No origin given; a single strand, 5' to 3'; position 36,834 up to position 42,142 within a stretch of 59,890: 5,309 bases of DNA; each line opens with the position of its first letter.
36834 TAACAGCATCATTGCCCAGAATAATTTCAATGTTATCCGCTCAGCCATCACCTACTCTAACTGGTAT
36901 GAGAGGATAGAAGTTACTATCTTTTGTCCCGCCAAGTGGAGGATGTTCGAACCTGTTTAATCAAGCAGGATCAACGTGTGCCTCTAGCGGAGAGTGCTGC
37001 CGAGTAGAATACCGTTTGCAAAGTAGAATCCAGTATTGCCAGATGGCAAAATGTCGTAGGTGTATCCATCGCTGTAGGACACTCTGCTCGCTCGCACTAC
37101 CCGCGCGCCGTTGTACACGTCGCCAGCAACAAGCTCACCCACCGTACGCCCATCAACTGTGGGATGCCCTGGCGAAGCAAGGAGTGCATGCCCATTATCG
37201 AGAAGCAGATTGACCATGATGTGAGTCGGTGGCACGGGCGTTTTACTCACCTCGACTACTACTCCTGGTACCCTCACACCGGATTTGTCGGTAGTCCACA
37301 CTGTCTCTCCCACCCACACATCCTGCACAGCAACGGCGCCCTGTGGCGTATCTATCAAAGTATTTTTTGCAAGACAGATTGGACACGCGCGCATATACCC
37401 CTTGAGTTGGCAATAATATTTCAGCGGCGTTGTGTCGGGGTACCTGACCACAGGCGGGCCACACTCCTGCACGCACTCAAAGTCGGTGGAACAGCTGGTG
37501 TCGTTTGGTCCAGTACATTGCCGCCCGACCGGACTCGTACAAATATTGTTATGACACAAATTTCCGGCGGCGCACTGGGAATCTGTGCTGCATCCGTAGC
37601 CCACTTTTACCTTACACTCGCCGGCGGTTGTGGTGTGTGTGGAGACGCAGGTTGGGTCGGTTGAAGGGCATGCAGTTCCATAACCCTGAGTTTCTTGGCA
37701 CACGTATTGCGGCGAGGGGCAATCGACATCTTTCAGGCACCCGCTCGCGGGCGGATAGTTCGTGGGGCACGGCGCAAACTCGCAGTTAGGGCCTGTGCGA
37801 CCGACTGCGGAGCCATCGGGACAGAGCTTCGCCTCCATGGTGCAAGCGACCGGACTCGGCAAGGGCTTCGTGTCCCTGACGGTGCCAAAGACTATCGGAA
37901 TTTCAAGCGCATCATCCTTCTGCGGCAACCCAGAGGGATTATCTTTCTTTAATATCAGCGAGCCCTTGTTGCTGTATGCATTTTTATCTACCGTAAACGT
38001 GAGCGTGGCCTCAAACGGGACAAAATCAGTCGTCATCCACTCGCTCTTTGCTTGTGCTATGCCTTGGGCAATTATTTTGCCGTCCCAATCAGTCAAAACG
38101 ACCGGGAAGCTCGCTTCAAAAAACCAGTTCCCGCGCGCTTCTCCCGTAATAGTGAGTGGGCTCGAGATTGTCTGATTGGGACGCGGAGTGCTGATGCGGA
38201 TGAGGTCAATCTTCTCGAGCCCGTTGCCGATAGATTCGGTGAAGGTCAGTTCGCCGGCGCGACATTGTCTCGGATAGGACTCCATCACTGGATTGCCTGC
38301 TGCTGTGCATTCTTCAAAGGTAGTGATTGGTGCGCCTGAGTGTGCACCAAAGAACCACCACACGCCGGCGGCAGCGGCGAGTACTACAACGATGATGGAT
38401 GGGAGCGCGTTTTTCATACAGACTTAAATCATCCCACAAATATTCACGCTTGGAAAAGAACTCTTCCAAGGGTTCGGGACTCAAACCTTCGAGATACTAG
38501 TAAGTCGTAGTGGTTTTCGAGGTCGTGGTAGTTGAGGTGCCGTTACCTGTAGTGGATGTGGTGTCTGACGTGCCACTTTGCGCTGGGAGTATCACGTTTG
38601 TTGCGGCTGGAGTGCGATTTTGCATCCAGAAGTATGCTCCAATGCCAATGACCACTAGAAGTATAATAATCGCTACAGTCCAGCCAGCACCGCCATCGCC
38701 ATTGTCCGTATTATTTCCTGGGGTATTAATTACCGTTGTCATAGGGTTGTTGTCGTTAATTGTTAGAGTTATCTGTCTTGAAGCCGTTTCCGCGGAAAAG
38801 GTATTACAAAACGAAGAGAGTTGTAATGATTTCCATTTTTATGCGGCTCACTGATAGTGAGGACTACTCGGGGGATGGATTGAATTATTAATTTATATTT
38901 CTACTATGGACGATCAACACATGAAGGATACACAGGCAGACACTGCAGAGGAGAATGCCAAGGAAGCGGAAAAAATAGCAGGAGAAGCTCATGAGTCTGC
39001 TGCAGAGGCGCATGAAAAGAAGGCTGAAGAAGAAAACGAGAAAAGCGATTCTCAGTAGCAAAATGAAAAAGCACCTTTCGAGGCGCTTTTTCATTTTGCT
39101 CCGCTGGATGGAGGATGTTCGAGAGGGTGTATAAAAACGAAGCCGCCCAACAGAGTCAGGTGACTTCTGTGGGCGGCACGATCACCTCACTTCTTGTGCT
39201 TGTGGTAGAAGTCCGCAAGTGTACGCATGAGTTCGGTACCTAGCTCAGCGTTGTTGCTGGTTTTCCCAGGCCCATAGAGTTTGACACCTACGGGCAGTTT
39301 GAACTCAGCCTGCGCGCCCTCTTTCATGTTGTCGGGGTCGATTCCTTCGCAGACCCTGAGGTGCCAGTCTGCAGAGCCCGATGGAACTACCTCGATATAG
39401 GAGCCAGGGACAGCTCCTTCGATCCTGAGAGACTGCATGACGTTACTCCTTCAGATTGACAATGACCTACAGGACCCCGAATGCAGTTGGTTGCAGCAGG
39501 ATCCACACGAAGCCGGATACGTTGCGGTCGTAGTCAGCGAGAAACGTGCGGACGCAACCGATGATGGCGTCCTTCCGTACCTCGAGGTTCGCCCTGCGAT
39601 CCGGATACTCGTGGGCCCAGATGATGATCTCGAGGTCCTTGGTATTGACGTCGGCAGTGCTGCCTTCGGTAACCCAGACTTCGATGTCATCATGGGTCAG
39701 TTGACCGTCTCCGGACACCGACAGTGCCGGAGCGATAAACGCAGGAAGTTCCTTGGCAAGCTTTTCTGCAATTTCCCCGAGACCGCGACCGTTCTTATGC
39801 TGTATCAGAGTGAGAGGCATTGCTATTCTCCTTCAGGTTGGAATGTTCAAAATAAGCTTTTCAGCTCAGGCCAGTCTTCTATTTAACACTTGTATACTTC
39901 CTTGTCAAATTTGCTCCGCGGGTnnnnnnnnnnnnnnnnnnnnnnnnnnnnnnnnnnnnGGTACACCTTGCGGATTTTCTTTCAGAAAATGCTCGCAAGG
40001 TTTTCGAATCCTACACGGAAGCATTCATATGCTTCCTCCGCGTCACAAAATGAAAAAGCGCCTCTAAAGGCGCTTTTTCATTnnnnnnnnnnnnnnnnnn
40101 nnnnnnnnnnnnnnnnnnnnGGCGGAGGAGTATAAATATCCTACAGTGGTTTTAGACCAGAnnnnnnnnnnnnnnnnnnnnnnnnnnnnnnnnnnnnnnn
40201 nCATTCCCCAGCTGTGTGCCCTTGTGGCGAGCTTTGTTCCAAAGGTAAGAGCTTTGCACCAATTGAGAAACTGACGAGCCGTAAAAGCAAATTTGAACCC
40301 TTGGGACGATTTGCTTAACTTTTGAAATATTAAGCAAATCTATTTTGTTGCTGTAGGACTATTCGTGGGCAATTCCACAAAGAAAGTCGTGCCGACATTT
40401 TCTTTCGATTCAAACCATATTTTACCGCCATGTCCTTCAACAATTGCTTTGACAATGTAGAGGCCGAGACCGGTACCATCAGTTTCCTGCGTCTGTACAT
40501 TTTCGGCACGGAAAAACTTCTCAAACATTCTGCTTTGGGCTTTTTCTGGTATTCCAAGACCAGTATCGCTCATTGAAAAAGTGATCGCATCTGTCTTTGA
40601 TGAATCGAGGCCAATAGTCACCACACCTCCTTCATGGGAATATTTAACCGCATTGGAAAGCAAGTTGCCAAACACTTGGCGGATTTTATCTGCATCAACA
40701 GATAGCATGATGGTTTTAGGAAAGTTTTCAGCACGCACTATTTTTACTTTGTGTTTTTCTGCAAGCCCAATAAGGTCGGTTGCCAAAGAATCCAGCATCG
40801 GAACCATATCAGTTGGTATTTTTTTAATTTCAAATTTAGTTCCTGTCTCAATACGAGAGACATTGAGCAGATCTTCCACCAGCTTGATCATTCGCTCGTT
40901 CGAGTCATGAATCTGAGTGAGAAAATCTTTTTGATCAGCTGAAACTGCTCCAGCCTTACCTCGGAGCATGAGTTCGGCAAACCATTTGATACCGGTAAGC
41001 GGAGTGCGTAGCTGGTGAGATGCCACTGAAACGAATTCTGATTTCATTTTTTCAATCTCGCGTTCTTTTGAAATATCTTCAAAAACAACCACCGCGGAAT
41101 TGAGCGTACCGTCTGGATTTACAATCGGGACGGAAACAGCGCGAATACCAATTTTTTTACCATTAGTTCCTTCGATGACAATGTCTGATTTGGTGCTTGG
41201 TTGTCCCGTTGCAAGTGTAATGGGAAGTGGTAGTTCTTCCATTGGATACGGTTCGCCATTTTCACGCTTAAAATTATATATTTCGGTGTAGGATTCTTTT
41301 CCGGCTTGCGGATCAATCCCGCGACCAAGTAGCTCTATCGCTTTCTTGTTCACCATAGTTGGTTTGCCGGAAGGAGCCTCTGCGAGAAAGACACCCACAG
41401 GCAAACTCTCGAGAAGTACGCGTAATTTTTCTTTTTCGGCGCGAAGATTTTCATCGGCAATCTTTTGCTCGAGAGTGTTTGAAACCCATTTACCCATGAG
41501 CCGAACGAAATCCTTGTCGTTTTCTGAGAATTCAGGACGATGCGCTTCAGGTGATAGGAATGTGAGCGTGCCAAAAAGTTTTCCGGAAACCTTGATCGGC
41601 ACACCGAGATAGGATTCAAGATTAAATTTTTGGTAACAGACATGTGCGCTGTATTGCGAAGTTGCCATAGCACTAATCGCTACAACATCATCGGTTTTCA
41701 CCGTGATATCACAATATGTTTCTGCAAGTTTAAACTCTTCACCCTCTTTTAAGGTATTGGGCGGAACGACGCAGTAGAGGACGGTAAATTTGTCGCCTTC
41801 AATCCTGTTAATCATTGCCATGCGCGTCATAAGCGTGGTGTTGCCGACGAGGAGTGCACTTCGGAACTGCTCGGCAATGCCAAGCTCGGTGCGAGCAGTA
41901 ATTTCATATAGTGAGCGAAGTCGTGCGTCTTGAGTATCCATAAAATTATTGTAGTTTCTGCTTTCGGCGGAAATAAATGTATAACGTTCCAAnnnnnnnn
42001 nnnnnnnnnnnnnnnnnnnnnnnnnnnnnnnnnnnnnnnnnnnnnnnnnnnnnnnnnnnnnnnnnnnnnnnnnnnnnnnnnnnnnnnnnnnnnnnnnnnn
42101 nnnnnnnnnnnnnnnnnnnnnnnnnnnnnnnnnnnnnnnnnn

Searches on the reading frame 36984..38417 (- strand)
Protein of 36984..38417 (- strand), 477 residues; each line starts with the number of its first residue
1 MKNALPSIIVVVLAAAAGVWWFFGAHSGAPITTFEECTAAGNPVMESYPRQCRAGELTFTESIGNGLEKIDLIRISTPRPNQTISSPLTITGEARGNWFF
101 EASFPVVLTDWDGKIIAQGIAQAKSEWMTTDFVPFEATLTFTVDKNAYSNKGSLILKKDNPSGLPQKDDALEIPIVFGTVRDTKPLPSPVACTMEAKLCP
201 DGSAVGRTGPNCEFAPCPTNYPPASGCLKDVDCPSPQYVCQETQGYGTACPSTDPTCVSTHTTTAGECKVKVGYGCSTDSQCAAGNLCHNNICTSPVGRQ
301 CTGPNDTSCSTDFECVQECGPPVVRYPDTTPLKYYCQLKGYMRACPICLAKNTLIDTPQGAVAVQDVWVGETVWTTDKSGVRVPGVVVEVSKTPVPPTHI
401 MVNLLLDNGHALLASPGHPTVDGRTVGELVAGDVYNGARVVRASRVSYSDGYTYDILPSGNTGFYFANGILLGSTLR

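Call 9: search_protein_families(library=pfam, proteins=[window:36984-38417:-], max_evalue=0.01)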
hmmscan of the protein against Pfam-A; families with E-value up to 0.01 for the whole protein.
window:36984-38417:- (477 aa): 2 families
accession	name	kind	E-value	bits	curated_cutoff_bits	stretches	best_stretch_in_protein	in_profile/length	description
PF10648.15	Gmad2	-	9.3e-14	51.9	25.7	1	73-145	2-69/86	Immunoglobulin-like domain of bacterial spore germination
PF13403.11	Hint_2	-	2.4e-05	25.2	28.4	1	347-418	1-81/147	Hint domain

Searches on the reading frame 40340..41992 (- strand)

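Call 9: search_protein_families(library=pfam, proteins=[window:40340-41992:-], max_evalue=0.01)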
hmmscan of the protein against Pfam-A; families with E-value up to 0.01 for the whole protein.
window:40340-41992:- (550 aa): 9 families
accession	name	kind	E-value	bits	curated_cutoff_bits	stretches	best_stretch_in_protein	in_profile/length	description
PF02518.31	HATPase_c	-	2.5e-30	105.6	26.4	1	433-543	2-109/111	Histidine kinase-, DNA gyrase B-, and HSP90-like ATPase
PF00512.31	HisKA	-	4.6e-19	68.7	26.9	1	316-384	1-66/66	His Kinase A (phospho-acceptor) domain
PF01590.32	GAF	-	1.2e-09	39.3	22.4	1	83-173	44-132/133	GAF domain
PF00989.32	PAS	-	2.2e-06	28.1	22.6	1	189-307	2-113/113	PAS fold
PF13185.12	GAF_2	-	2.3e-06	28.3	28.6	1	83-172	46-133/136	GAF domain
PF13188.13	PAS_8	-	2.3e-05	24.6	21.8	1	188-238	1-50/65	PAS domain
PF13426.13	PAS_9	-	6.6e-05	23.6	27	1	198-308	1-102/103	PAS domain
PF13581.12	HATPase_c_2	-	0.00017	22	27.4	1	433-519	28-110/127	Histidine kinase-like ATPase domain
PF14501.12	HATPase_c_5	-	0.0053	17.1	22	0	437-532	6-93/102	GHKL domain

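Call 10: search_protein_families(library=ncbifam, proteins=[window:40340-41992:-], max_evalue=0.01)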
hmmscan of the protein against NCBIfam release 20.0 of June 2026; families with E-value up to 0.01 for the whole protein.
window:40340-41992:- (550 aa): 86 families (the best 25 are shown)
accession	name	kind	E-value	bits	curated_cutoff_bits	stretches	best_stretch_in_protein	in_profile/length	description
NF046044.1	PnpS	equivalog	3.1e-74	250.3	400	1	174-542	39-390/390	two-component system histidine kinase PnpS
NF033092.0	HK_WalK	equivalog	6.7e-69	233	725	1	172-542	240-593/594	cell wall metabolism sensor histidine kinase WalK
TIGR02966.1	phoR_proteo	equivalog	3.4e-59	200.5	334.2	1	298-540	95-332/333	phosphate regulon sensor histidine kinase PhoR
NF047874.1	MASE3_PAS_HK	subfamily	3.1e-54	184.8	560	1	174-544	251-626/655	MASE3 domain-containing sensor histidine kinase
NF033093.1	HK_VicK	exception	1.7e-49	168.7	680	1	177-545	83-437/448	cell wall metabolism sensor histidine kinase VicK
NF045911.1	TCSHisKinNblS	equivalog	1.2e-44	152.7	1000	1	175-542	255-619/621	two-component system sensor histidine kinase NblS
TIGR02956.1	TMAO_torS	equivalog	9.5e-44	149.7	676.5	1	314-544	461-683/967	TMAO reductase system sensor histidine kinase/response regulator TorS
NF041735.1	hist_kin_RppB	equivalog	1.5e-42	145.9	400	1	319-542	218-438/438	two-component system sensor histidine kinase RppB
NF041947.1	LuxQ_Vibrio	equivalog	2e-42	145.1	1200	1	313-545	468-698/843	quorum-sensing autoinducer 2 sensor kinase/phosphatase LuxQ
NF045595.1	HK_scytonemin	equivalog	7.7e-42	143.5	865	1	307-543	405-635/637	scytonemin biosynthesis sensor histidine kinase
NF041880.1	EPS_EpsF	equivalog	7.8e-42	143.4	900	1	254-542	204-492/492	response regulator EpsF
NF033091.0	HK_VanS_ACDEFG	equivalog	8.3e-42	143.3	400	1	307-542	64-293/293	vancomycin resistance histidine kinase VanS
NF008318.0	PRK11107.1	equivalog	1.5e-41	142.4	890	1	307-544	281-519/920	two-component sensor histidine kinase BarA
NF008302.0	PRK11091.1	equivalog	1.5e-38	132.5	838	1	314-545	280-507/779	aerobic respiration two-component sensor histidine kinase ArcB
NF006800.0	PRK09303.1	equivalog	2e-38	132.4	342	1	315-543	149-377/383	histidine kinase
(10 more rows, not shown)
